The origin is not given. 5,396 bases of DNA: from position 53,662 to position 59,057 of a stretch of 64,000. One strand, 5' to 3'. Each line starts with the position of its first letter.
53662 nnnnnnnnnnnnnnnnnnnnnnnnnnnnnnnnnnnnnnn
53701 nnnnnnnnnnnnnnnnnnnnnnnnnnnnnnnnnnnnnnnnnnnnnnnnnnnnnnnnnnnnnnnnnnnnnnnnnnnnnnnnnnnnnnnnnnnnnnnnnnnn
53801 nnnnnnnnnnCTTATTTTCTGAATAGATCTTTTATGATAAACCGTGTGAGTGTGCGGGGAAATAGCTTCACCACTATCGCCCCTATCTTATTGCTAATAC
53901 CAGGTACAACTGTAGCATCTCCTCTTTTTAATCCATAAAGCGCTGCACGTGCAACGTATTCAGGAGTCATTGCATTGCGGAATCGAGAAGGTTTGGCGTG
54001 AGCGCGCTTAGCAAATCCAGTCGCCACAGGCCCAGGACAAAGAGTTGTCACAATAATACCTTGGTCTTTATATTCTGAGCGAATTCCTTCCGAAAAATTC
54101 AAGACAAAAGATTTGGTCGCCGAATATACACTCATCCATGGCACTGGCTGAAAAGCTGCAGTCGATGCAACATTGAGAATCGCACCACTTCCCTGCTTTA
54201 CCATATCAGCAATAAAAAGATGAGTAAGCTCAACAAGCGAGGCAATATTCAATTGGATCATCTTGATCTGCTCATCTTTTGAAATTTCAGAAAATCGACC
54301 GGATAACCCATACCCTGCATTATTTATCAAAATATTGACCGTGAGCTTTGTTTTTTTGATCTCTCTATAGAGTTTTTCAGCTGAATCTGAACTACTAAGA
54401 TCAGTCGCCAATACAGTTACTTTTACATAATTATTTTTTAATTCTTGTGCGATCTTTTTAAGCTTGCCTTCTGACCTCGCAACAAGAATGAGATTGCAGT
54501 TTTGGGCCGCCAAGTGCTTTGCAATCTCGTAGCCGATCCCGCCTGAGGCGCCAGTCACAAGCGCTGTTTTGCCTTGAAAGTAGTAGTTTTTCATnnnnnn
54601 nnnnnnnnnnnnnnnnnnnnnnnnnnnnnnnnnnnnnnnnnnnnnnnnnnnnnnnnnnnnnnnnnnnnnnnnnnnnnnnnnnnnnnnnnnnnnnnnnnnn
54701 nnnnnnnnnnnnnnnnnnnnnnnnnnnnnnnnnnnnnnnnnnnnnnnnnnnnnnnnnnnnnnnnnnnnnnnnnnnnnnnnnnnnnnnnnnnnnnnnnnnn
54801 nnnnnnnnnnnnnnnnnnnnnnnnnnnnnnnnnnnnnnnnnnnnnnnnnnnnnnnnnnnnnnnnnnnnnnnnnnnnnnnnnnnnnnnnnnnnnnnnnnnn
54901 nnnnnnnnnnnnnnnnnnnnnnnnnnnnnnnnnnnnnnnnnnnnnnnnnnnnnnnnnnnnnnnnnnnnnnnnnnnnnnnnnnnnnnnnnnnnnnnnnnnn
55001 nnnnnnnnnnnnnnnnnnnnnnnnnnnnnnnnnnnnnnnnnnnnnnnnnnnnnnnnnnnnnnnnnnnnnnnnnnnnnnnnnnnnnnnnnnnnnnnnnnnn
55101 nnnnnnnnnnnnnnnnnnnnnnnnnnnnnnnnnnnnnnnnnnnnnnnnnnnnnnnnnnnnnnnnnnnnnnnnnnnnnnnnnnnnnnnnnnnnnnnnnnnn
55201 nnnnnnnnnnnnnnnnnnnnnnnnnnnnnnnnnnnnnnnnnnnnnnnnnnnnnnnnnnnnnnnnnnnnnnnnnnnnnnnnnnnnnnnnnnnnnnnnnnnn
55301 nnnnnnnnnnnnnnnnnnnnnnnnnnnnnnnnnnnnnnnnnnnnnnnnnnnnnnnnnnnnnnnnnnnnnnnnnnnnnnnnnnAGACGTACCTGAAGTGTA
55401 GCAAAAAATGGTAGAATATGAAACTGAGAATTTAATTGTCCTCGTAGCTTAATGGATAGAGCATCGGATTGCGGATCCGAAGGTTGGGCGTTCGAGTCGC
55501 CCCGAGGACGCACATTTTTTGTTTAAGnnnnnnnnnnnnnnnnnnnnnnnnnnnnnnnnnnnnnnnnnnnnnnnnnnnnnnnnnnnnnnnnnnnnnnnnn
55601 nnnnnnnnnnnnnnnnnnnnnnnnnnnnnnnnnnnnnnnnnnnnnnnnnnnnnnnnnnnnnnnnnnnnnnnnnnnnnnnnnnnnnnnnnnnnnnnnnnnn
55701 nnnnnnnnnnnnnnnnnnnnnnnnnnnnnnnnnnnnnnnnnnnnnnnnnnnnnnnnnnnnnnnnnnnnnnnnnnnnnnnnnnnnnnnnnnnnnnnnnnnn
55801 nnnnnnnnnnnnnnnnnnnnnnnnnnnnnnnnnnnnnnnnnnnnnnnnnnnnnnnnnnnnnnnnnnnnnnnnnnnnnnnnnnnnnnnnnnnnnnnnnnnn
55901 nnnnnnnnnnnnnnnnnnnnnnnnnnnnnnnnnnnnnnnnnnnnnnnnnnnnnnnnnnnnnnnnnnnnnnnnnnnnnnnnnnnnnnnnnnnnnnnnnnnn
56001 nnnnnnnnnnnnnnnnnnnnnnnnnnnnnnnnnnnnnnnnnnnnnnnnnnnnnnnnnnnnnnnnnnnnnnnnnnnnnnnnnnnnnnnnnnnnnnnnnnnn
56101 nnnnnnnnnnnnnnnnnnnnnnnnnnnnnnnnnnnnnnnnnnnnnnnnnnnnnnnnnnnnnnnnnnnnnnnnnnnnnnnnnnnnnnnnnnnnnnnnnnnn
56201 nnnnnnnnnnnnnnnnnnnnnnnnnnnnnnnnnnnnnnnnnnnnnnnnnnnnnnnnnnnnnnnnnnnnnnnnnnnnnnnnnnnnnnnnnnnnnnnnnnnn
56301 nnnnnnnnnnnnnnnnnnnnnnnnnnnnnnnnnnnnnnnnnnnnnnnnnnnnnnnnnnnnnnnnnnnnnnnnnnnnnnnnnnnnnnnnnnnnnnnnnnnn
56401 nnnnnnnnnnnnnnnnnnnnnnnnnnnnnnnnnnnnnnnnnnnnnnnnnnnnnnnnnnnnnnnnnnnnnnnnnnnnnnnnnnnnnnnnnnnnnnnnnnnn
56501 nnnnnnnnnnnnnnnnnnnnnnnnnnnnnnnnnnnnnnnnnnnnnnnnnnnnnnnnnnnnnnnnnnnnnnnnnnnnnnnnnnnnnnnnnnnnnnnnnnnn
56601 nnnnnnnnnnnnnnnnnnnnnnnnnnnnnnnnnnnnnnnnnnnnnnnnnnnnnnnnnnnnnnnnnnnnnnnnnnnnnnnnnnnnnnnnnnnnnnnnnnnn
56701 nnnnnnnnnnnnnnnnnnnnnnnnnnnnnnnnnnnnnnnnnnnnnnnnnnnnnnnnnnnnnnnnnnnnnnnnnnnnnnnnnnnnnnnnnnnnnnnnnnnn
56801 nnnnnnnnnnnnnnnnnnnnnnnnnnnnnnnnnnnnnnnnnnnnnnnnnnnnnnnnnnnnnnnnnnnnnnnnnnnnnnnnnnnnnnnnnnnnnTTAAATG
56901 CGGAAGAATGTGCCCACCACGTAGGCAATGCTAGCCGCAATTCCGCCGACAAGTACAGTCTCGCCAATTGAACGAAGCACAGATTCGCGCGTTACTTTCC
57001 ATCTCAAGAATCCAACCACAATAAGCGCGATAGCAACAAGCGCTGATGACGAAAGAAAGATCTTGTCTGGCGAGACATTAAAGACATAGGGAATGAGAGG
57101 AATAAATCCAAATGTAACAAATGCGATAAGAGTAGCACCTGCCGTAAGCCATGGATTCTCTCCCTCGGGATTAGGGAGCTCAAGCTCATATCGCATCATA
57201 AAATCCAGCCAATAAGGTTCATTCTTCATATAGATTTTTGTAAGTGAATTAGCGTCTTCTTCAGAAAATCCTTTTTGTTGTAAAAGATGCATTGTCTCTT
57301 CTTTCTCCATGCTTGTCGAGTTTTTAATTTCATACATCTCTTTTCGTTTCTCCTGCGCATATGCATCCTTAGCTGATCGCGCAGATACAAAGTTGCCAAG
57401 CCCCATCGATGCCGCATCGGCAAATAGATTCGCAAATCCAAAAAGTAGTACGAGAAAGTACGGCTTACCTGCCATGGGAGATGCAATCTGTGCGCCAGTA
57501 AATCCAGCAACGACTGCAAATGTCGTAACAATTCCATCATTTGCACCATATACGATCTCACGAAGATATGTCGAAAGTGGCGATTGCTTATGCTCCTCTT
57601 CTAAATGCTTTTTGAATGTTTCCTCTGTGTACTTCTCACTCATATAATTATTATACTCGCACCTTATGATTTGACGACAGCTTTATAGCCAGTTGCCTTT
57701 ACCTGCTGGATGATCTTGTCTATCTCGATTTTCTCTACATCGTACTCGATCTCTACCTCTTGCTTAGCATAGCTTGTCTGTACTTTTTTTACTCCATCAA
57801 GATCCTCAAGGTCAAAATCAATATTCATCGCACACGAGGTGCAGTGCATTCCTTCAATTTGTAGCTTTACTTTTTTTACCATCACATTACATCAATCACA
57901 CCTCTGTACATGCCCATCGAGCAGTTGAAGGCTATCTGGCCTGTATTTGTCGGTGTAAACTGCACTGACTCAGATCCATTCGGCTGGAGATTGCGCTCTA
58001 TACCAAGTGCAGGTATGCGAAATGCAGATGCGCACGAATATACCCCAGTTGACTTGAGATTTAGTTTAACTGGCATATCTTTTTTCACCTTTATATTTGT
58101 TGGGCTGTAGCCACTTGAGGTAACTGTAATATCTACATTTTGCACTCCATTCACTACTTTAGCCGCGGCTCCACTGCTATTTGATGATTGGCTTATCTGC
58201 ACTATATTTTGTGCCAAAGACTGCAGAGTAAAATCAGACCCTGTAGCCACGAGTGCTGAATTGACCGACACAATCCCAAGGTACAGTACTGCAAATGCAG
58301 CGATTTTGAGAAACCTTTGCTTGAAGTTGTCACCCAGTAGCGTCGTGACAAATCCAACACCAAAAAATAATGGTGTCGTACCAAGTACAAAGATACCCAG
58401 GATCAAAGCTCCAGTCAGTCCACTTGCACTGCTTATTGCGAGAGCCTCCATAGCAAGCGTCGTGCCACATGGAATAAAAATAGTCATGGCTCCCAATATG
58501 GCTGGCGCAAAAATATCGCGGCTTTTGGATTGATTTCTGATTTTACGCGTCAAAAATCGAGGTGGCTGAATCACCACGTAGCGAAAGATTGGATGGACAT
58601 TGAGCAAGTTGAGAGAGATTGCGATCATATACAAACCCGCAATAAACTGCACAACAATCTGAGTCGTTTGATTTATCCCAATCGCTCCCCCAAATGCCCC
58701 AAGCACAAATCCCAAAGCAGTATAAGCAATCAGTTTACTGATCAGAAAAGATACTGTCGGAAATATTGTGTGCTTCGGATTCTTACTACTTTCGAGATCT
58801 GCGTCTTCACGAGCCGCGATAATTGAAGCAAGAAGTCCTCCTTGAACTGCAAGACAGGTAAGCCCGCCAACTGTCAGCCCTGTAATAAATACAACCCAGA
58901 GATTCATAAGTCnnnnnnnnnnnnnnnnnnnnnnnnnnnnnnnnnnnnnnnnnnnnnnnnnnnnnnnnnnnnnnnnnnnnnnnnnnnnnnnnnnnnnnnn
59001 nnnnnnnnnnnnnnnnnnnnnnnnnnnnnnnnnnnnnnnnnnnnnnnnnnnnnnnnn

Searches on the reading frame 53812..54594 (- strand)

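Call 13: search_protein_families(library=pfam, proteins=[window:53812-54594:-], max_evalue=0.01)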
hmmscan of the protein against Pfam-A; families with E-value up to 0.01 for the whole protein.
window:53812-54594:- (260 aa): 10 families
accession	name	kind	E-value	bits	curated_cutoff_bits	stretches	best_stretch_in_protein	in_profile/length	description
PF00106.31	adh_short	-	3.8e-54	183.6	26.6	1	9-200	1-192/195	short chain dehydrogenase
PF13561.12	adh_short_C2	-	1.3e-30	107.2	27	1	15-209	1-204/236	Enoyl-(Acyl carrier protein) reductase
PF08659.16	KR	-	3.4e-15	56.8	22.6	1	10-172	2-164/180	KR domain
PF02719.21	Polysacc_synt_2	-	3.2e-06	27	20.2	1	12-95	2-87/293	Polysaccharide biosynthesis protein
PF01488.26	Shikimate_DH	-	2.7e-05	24.7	24.3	1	6-70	10-77/138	Shikimate / quinate 5-dehydrogenase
PF01370.27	Epimerase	-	3.1e-05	24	20.9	1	11-181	1-166/240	NAD dependent epimerase/dehydratase family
PF03435.24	Sacchrp_dh_NADP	-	6.2e-05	23.8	25.1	1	12-92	2-79/129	Saccharopine dehydrogenase NADP binding domain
PF13460.12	NAD_binding_10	-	9.2e-05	22.8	27.2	1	15-74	1-56/184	NAD(P)H-binding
PF08462.16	Carmo_coat_C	-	0.00023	21.7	21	0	127-154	68-95/99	Carmovirus coat protein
PF18462.6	DUF5612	-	0.0021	18.3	25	1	98-149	83-135/143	Domain of unknown function (DUF5612)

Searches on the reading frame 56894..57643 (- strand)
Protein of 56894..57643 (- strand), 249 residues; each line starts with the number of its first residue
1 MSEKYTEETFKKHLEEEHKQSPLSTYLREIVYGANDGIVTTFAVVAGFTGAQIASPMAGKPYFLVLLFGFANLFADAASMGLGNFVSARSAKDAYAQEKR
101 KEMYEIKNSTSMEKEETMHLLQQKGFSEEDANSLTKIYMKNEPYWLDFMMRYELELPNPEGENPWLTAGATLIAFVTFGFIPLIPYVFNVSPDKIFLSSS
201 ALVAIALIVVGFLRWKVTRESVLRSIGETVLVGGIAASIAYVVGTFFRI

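Call 13: search_protein_families(library=pfam, proteins=[window:56894-57643:-], max_evalue=0.01)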
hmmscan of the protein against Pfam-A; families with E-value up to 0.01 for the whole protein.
window:56894-57643:- (249 aa): 1 family
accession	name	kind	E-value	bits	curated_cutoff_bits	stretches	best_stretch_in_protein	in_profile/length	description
PF01988.24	VIT1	-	3e-61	207.4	28.1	1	27-245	1-214/214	VIT family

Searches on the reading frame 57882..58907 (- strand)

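Call 13: search_protein_families(library=pfam, proteins=[window:57882-58907:-], max_evalue=0.01)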
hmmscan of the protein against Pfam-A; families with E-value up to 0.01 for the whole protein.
window:57882-58907:- (341 aa): 3 families
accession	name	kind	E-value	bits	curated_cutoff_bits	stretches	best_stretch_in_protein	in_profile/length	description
PF13386.12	DsbD_2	-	2.4e-29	103.1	24.9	1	6-212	2-198/199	Cytochrome C biogenesis protein transmembrane region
PF13473.12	Cupredoxin_1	-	9.1e-14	51.8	27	1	252-338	17-102/104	Cupredoxin-like domain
PF10319.15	7TM_GPCR_Srj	-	0.009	15.8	24.1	0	89-125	93-129/310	Serpentine type 7TM GPCR chemoreceptor Srj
